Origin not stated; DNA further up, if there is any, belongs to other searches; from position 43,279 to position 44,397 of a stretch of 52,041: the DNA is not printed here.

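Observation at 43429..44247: Mrr-type endonuclease gene fused into the dnd operon 11 nt after dndA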

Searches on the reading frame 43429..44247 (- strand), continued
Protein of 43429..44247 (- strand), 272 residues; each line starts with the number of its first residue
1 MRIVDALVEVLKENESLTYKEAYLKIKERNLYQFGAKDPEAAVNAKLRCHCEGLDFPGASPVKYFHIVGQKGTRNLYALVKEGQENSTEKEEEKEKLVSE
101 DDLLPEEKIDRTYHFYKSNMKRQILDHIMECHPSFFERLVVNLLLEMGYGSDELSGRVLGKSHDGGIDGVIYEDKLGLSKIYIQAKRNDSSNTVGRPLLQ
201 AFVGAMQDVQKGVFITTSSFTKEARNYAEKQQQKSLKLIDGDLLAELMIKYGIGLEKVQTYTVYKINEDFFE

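Call 32: find_encoding_contigs(protein=P0189, flank=8000, max_places=1)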
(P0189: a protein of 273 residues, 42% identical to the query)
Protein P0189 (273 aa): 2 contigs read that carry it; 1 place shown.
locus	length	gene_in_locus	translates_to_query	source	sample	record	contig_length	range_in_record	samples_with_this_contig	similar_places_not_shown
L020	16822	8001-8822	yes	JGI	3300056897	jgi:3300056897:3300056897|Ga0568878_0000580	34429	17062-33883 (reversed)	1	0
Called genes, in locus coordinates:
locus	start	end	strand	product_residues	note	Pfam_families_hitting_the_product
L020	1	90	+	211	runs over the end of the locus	?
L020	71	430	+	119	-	PF01934:HepT-like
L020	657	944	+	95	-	PF12728:HTH_17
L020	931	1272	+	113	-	PF02452:PemK_toxin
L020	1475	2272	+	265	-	PF00561:Abhydrolase_1, PF12697:Abhydrolase_6, PF12146:Hydrolase_4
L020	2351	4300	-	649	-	PF13589:HATPase_c_3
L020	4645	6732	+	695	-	PF01966:HD (faint), PF19276:HD_assoc_2 (faint)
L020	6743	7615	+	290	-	PF06114:Peptidase_M78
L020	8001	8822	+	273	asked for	PF14338:Mrr_N, PF04471:Mrr_cat, PF22722:NA-iREase1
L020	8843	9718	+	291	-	-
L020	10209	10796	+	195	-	-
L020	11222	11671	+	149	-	-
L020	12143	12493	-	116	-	PF10543:ORF6N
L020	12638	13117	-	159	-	-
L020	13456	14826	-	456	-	PF00939:Na_sulph_symp (faint), PF03600:CitMHS, PF02040:ArsB, PF16980:CitMHS_2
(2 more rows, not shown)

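Call 35: search_solved_structures(query=A1, max_evalue=1, show_alignments=2)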
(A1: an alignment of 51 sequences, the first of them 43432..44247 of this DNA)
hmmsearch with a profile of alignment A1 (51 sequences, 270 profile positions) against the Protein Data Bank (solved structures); distinct sequences matched with E-value up to 1: 4.
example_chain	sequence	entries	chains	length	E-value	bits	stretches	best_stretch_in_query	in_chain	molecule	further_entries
4oc8_A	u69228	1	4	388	8.2e-07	32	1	122-245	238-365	restriction endonuclease AspBHI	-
4f0p_A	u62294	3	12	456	7.9e-06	28.8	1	149-244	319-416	Restriction endonuclease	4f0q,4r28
6r84_A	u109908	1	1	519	0.036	16.8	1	95-160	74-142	ABC transporter ATP-binding protein ARB1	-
6jzc_C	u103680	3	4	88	0.57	12.8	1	90-143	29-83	Small vasohibin-binding protein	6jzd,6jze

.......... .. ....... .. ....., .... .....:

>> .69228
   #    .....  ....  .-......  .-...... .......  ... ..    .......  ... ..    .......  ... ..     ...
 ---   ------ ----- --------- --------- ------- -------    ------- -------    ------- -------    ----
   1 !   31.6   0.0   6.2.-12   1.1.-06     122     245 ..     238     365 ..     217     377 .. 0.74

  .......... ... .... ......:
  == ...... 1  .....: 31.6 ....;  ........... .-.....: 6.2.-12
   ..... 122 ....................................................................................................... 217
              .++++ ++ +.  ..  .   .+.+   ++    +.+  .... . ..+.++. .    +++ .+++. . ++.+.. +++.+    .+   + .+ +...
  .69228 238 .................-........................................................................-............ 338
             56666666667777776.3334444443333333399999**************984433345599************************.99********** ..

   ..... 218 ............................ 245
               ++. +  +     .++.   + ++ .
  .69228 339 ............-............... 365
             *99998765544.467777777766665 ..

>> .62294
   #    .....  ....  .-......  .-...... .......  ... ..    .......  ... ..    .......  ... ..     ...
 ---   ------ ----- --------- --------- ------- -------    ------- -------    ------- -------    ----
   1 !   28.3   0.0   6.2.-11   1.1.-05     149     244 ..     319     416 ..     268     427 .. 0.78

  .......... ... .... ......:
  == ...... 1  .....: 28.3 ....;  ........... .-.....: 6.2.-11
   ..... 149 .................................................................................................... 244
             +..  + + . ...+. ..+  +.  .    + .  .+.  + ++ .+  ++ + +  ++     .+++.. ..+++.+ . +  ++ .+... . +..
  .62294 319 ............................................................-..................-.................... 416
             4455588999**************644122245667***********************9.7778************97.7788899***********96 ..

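Call 38: predict_structure(alignment_id=A1)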
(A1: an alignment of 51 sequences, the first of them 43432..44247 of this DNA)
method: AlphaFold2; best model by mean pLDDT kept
length: 272 residues; sequences in the alignment: 51
mean_pLDDT: 81.2   pTM: 0.61
mean pLDDT of the five models: 81.2, 78.7, 78.1, 77.8, 77.7
residues with pLDDT >= 90: 100; 70-90: 119; 50-70: 36; < 50: 17
segments of 3 or more residues with pLDDT < 50: 84-96
pLDDT, mean of each block of 10 residues (from residue 1): 92 93 95 89 90 79 90 90 47 50 76 86 91 86 82 53 66 67 88 92 86 93 93 87 93 81 66 43
secondary structure, 60 per line:
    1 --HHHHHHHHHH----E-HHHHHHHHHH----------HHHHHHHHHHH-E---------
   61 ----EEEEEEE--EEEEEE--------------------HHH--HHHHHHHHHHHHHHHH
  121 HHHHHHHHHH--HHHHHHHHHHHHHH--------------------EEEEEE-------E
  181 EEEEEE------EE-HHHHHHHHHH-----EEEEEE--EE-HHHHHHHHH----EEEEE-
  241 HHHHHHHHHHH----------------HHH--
elements in order: H3-12 H19-28 H39-49 E65-71 E74-79 H105-130 H133-146 E167-172 E180-186 H196-205 E211-216 H222-230 E235-239 H241-251

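Call 43: fold_search(model_id=the predicted structure, library=pdb)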
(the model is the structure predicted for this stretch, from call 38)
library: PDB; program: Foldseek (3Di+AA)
matches with E <= 10: 712; with E <= 0.001: 23
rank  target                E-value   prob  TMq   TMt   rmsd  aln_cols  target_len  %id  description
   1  4f0q_D                1.9e-06  1.00  0.36  0.23   5.2       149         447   19  MspJI Restriction Endonuclease - P21 Form (released 2012-08-08)
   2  4f0p_B                1.4e-05  1.00  0.35  0.23   5.1       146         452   18  MspJI Restriction Endonuclease - P31 Form (released 2012-08-08)
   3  4f0p_A                1.4e-05  1.00  0.37  0.24   5.0       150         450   19  MspJI Restriction Endonuclease - P31 Form (released 2012-08-08)
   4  1dzf                  2.5e-05  1.00  0.30  0.37   9.1       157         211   12  RPB5 from S.cerevisiae (released 2000-06-09)
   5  4oc8_A                2.8e-05  1.00  0.36  0.27   4.7       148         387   17  DNA modification-dependent restriction endonuclease AspBHI (released 2014-03-19)
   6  9ja1_E                2.8e-05  1.00  0.32  0.40   9.5       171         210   12  The RNA polymerase II elongation complex from Saccharomyces cerevisiae (released 2024-09-04)
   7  4f0p_C                3.0e-05  1.00  0.38  0.24   4.3       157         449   22  MspJI Restriction Endonuclease - P31 Form (released 2012-08-08)
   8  1i50_E                8.5e-05  1.00  0.31  0.37   5.2       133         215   12  RNA POLYMERASE II CRYSTAL FORM II AT 2.8 A RESOLUTION (released 2001-04-23)
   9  5xog_E                9.6e-05  1.00  0.32  0.39   9.6       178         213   12  RNA Polymerase II elongation complex bound with Spt5 KOW5 and Elf1 (released 2017-08-16)
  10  1k83_E                1.1e-04  1.00  0.30  0.37  10.2       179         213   13  Crystal Structure of Yeast RNA Polymerase II Complexed with the Inhibitor Alpha Amanitin (released 2002-02-13)
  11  4c2m_E                1.1e-04  1.00  0.29  0.37   9.0       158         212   13  Structure of RNA polymerase I at 2.8 A resolution (released 2013-10-23)
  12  7eu0_E                1.6e-04  1.00  0.30  0.40   4.8       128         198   15  The cryo-EM structure of A. thaliana Pol IV-RDR2 backtracked complex (released 2021-12-29)
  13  5iy6_E                2.0e-04  1.00  0.31  0.39   9.6       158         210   11  Human holo-PIC in the closed state (released 2016-05-18)
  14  6exv_E                2.1e-04  1.00  0.31  0.40   9.4       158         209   10  Structure of mammalian RNA polymerase II elongation complex inhibited by Alpha-amanitin (released 2018-03-21)
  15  6hlq_E                2.9e-04  1.00  0.29  0.35   8.8       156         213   12  Yeast RNA polymerase I* elongation complex bound to nucleotide analog GMPCPP (released 2019-04-03)
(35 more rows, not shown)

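Call 48: search_dna_similar(query=window:43432-44247:-, collection=plasmids, mode=protein, max_evalue=1e-10, max_rows=30)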
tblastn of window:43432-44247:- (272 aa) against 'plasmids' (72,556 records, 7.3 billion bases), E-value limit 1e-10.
Records with a match: 63; places in all: 68; records where one place covers at least 80% of the query: 1.
Best place of each record, by identity: <60% 63.
By first word of the organism name: Zymomonas 9; Leuconostoc 6; Pseudoalteromonas 5; Limosilactobacillus 5; Roseomonas 4; Priestia 3; Vibrio 3; Corynebacterium 2; Trichormus 2; Lactobacillus 2; and 18 more.
By predicted mobility (MOB-suite, as given by PLSDB): non-mobilizable 41; mobilizable 17; conjugative 5.
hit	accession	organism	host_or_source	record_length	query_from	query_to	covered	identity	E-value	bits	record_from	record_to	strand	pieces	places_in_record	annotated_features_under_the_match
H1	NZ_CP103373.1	Massilia sp. H6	Whole genome of bacteria,soil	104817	1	262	96%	31.9%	5e-25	111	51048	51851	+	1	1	restriction endonuclease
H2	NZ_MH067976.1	Arthrobacter sp.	-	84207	101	272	63%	47.5%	2e-33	168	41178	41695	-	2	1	none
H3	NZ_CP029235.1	Sinorhizobium fredii CCBAU 45436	Glycine max,cell culture,plant root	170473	82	271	68%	43.9%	2e-32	164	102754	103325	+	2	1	none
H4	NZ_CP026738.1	Priestia megaterium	Sporobolus anglicus,cell ...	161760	99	272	64%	46.3%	2e-37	147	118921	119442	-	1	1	restriction endonuclease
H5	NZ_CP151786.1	Priestia megaterium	whole organism,soil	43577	102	272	63%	46.0%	2e-37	147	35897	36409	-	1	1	restriction endonuclease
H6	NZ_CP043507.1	Acetobacter vaccinii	cell culture,blue berry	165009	105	271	61%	45.9%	1e-40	156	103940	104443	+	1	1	restriction endonuclease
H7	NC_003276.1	Nostoc sp. PCC 7120 = FACHB-418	-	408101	105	271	61%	45.9%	4e-38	149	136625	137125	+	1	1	restriction endonuclease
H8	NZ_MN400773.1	Pseudoalteromonas translucida TAC125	-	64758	105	271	61%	45.9%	1e-35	142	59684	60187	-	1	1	restriction endonuclease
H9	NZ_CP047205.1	Corynebacterium faecale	Assamese macaque,pure culture,feces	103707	106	272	61%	45.6%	3e-40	155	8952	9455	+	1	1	restriction endonuclease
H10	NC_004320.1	Corynebacterium efficiens YS-314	-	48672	106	272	61%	45.6%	4e-40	155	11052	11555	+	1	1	restriction endonuclease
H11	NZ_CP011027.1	Pseudoalteromonas arctica A 37-1-2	seawater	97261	105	271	61%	45.3%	3e-34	138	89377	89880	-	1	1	restriction endonuclease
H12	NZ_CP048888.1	Priestia megaterium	culture,agricultural soil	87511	117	272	57%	48.1%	1e-35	141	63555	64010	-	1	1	restriction endonuclease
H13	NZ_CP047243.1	Trichormus variabilis 0441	cell culture,thermal spring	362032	105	271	61%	44.7%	4e-37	146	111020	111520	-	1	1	restriction endonuclease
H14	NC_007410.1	Trichormus variabilis ATCC 29413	-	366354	105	271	61%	44.7%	4e-37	146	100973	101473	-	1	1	restriction endonuclease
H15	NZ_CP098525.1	Pseudoalteromonas sp. KG3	whole organism,Cheese rind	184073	105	271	61%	44.7%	2e-33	135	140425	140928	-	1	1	restriction endonuclease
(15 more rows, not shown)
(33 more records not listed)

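Call 50: get_annotated_region(hit=H1, flank=12000)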
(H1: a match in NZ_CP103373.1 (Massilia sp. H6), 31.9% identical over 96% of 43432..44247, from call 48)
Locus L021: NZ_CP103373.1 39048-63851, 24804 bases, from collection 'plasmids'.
description: Massilia sp. H6 plasmid unnamed2, complete sequence
organism: Massilia sp. H6 (NCBI taxid 2970464)
taxonomy: Bacteria; Pseudomonadota; Betaproteobacteria; Burkholderiales; Oxalobacteraceae; Massilia; Massilia sp. H6
host: -; source: Whole genome of bacteria,soil; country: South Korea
typing (MOB-suite, as given by PLSDB): non-mobilizable
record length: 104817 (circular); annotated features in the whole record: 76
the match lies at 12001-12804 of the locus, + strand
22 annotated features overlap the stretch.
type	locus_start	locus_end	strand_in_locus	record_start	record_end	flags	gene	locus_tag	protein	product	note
CDS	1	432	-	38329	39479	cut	-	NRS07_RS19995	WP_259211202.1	IS3 family transposase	-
CDS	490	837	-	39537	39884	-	-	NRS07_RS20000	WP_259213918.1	helix-turn-helix domain-containing protein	-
CDS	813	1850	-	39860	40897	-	-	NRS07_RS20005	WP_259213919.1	type I restriction enzyme HsdR N-terminal domain-containing protein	-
CDS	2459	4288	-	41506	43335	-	-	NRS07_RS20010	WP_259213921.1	site-specific integrase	-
CDS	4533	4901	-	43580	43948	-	-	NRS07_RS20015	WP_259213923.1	hypothetical protein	-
CDS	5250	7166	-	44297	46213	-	-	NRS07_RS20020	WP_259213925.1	hypothetical protein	-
CDS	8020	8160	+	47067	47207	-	-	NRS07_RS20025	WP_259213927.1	hypothetical protein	-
CDS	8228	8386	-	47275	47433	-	-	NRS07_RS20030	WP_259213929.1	hypothetical protein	-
CDS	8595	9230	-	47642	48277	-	-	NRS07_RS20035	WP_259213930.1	RES family NAD+ phosphorylase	-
CDS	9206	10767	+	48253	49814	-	-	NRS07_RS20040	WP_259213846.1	IS3 family transposase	-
CDS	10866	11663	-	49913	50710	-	-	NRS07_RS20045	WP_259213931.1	hypothetical protein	-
CDS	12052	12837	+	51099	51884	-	-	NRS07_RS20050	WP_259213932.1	restriction endonuclease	-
CDS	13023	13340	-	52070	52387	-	-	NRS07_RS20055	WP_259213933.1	hypothetical protein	-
CDS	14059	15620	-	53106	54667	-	-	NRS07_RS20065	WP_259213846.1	IS3 family transposase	-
CDS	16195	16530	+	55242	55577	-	-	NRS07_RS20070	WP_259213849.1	transposase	-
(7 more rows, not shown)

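Call 51: find_related_loci(query=A1, collection=metagenome_contigs, flank=10000)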
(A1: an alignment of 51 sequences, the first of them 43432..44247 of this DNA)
Query A1 (272 aa) in metagenome_contigs; peptide patterns used: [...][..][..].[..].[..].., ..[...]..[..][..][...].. (x = any residue, [..] = any of these).
600 stretches matched a pattern (row limit reached: there are more); 521 encode a relative of the query (tblastn E <= 1e-3); the best 80 are kept; 80 distinct loci.
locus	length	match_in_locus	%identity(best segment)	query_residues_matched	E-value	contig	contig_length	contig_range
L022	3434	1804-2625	92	1-272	1e-175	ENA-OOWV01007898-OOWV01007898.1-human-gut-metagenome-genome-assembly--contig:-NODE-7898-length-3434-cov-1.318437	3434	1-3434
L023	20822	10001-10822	92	1-272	1e-167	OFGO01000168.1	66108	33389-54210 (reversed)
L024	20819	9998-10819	91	1-272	1e-167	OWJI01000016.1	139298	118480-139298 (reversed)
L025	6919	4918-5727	90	1-272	5e-166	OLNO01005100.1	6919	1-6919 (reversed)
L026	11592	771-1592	93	1-272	6e-165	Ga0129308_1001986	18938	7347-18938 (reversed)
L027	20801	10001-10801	89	1-272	3e-162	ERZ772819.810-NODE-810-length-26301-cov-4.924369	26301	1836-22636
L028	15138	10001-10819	89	1-272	6e-160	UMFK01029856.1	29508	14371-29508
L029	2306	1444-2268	83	1-272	5e-164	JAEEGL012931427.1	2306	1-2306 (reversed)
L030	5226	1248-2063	82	1-272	1e-154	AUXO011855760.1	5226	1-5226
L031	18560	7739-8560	84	1-272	2e-151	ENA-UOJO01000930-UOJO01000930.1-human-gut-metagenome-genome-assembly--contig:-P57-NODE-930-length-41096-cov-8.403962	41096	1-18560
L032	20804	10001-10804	82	1-272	9e-150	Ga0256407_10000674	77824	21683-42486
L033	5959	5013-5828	78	1-272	5e-144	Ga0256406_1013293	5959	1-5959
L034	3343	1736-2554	80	1-272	1e-148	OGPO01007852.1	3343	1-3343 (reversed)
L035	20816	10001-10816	74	1-272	1e-135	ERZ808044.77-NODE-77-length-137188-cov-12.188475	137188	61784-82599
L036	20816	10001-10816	74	1-272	1e-134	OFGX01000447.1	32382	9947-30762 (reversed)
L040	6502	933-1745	71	1-272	7e-126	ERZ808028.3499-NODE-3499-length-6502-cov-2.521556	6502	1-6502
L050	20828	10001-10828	54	3-271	4e-96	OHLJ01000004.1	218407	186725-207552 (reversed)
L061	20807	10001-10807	55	6-271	5e-86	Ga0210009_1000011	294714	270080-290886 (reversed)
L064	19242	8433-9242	50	2-271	8e-84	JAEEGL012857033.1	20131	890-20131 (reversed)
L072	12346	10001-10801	46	1-271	1e-69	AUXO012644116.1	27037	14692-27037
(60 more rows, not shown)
